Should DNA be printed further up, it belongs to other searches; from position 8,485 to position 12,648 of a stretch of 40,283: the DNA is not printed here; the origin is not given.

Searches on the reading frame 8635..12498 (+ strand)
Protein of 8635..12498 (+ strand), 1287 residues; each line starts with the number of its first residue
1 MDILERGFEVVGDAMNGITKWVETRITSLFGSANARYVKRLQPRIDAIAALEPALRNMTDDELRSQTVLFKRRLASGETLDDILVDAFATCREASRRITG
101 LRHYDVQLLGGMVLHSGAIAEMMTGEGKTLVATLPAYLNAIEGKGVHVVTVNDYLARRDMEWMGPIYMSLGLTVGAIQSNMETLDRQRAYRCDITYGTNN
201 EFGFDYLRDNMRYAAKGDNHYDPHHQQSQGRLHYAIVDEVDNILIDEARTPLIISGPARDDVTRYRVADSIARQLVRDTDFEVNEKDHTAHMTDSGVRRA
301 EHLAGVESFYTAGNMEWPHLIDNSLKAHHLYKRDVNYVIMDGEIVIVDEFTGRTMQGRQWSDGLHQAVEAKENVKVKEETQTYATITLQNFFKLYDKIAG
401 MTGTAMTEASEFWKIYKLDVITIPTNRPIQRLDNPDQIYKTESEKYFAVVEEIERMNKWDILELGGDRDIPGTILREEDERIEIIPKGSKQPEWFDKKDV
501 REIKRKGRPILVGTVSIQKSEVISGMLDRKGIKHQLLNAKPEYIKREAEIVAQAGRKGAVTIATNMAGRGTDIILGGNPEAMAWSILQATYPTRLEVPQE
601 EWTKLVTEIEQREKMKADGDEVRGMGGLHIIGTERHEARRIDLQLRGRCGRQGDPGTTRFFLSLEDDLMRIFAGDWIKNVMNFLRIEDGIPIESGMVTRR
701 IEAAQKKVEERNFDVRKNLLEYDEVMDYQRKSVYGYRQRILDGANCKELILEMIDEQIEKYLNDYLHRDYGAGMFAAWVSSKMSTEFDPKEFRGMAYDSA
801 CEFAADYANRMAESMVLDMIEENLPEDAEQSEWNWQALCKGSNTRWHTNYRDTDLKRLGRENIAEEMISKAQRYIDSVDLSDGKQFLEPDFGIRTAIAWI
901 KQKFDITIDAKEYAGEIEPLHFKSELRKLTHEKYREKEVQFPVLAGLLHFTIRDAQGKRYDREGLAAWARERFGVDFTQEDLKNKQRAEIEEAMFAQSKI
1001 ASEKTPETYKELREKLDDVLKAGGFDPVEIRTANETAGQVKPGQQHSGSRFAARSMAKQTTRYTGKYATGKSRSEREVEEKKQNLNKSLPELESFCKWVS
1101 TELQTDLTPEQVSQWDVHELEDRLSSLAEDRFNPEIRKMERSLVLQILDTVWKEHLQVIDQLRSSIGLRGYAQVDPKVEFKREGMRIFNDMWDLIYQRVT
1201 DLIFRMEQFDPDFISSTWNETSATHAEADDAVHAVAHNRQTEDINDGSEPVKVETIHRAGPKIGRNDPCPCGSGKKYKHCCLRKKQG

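Call 53: search_protein_families(library=pfam, proteins=[window:8635-12498:+], max_evalue=0.001)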
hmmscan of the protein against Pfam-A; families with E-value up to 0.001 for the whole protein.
window:8635-12498:+ (1287 aa): 6 families
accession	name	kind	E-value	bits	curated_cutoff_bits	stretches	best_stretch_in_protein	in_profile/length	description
PF07517.20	SecA_DEAD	-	3.7e-124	414.2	24.6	1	27-413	2-290/290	SecA DEAD-like domain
PF21090.3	P-loop_SecA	-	3.3e-80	269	27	2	498-689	24-205/205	SecA P-loop domain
PF07516.18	SecA_SW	-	7.5e-51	173.5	26.7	2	691-769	1-80/200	SecA Wing and Scaffold domain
PF01043.26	SecA_PP_bind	-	1.3e-38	132.4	23.5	1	263-369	4-110/110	SecA preprotein cross-linking domain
PF02810.21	SEC-C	-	4.6e-10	39.6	20.4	1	1265-1283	1-19/19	SEC-C motif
PF00270.35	DEAD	-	0.00011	22.4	26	1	118-245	17-131/167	DEAD/DEAH box helicase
